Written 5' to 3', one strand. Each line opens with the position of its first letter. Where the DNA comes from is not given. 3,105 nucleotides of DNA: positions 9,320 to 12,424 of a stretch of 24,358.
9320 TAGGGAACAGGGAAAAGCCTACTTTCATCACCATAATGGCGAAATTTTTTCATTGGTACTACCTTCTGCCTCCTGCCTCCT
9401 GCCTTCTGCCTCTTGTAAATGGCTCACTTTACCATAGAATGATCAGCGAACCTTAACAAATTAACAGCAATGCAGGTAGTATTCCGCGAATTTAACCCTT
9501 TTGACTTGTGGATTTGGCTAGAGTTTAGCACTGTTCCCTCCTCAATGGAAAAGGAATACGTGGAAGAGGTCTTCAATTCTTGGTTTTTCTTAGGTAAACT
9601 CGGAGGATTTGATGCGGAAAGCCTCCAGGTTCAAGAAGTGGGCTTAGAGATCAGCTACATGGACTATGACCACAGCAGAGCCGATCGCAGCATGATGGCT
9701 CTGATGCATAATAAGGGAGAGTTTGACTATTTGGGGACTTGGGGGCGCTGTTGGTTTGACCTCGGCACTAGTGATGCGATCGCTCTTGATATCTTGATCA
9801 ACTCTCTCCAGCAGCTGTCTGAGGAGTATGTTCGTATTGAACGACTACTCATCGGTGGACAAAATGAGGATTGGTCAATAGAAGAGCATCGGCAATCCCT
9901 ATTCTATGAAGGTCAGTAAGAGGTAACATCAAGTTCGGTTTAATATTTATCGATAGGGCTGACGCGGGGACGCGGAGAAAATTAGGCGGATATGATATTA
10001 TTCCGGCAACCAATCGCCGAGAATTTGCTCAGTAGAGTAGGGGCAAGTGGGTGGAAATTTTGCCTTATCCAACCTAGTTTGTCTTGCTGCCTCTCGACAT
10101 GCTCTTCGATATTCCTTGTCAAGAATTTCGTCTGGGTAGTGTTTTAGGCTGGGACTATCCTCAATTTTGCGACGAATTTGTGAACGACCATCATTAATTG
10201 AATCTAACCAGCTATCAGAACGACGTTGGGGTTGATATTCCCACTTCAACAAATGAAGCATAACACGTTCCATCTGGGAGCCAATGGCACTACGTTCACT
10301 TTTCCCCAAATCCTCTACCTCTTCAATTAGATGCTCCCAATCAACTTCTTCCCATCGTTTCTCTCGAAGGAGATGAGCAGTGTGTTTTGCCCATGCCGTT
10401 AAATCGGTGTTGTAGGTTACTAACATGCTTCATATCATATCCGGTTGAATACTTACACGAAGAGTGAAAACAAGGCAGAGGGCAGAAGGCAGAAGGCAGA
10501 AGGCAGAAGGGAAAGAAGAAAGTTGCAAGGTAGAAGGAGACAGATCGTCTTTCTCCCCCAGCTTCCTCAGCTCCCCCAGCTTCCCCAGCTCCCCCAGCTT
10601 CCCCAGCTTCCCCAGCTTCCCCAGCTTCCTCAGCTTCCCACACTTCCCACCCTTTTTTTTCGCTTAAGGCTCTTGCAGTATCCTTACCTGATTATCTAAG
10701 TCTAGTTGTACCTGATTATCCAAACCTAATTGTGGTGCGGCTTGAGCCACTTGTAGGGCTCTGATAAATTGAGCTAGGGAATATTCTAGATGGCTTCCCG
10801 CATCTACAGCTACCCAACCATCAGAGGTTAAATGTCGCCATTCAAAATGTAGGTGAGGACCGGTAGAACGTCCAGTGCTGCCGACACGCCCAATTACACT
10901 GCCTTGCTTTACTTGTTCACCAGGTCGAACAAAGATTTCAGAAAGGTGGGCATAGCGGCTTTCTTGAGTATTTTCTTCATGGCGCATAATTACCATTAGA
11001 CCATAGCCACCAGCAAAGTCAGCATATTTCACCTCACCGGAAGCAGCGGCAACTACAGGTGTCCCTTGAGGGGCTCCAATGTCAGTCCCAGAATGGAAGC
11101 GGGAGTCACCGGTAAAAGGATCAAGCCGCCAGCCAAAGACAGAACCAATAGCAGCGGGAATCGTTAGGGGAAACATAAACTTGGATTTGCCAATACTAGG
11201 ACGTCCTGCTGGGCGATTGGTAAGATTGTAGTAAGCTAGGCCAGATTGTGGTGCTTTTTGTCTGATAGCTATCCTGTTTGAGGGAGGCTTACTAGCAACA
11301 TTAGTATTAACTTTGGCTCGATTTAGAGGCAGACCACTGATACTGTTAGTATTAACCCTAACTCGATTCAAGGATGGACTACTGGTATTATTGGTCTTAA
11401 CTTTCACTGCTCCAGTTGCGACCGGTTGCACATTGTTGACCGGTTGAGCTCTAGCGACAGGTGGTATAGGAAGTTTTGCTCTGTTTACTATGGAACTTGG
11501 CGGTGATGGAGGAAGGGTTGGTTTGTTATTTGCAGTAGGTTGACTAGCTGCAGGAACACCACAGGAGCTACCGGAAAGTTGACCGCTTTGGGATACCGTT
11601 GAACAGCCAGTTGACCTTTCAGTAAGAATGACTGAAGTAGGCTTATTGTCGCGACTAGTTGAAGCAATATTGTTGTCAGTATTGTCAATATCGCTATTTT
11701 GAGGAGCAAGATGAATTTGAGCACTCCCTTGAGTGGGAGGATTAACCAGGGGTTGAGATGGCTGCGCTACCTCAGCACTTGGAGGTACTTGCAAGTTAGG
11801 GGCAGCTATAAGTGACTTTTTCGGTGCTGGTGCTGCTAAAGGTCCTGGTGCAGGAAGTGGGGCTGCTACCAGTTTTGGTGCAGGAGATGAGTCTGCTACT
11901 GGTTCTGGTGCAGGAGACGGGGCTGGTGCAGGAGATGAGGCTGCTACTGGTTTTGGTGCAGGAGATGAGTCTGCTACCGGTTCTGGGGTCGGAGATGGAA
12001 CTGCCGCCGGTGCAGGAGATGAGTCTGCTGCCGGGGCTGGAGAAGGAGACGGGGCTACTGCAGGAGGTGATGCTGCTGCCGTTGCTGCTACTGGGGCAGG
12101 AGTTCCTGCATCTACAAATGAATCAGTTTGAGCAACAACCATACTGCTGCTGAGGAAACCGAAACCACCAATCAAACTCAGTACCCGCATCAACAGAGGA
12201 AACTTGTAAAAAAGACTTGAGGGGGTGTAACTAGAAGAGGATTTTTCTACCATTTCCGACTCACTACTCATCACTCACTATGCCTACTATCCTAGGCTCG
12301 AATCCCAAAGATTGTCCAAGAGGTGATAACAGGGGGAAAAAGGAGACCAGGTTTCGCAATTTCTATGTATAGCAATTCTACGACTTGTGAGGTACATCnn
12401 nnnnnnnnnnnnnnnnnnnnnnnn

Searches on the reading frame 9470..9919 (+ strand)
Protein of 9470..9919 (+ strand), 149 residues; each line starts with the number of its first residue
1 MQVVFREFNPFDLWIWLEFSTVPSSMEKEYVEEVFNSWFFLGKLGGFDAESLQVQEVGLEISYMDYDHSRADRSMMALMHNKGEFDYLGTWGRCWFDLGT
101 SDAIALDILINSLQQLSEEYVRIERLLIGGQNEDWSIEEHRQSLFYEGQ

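Call 42: search_protein_families(library=pfam, proteins=[window:9470-9919:+], max_evalue=0.001)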
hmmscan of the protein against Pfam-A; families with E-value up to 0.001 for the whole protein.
window:9470-9919:+ (149 aa): 1 family
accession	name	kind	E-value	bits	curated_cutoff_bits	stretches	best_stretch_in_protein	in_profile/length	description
PF12049.13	DUF3531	-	1.1e-68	230.1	25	1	1-142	1-142/143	Protein of unknown function (DUF3531)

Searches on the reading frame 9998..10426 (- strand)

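Call 42: search_protein_families(library=pfam, proteins=[window:9998-10426:-], max_evalue=0.001)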
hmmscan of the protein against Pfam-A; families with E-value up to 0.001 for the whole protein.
window:9998-10426:- (142 aa): 1 family
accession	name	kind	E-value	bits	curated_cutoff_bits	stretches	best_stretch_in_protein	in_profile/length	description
PF01724.21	DUF29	-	5.5e-50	169.6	22.5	1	5-139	2-137/138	Domain of unknown function DUF29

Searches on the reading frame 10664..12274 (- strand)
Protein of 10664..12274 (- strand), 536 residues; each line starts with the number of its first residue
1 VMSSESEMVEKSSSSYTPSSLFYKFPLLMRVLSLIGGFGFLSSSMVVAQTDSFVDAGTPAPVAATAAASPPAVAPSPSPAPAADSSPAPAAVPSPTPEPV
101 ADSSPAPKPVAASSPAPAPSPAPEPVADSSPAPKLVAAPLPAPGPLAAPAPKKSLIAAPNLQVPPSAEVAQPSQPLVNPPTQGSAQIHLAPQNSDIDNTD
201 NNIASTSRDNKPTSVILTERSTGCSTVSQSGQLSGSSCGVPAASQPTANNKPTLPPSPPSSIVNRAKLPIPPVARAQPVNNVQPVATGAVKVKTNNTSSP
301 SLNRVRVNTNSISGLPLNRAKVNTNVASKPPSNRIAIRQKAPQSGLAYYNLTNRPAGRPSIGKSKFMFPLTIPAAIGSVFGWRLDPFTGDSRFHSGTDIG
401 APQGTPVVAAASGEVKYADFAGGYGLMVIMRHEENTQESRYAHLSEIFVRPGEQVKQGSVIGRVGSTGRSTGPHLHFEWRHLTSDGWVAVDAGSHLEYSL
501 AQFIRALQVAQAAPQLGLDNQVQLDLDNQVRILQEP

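Call 5: search_protein_families(library=pfam, proteins=[window:10664-12274:-], max_evalue=0.1)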
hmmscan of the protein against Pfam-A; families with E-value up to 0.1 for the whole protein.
window:10664-12274:- (536 aa): 1 family
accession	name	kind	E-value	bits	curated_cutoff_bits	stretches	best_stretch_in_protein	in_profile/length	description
PF01551.29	Peptidase_M23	-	6.8e-32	110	28.7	1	392-481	1-89/96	Peptidase family M23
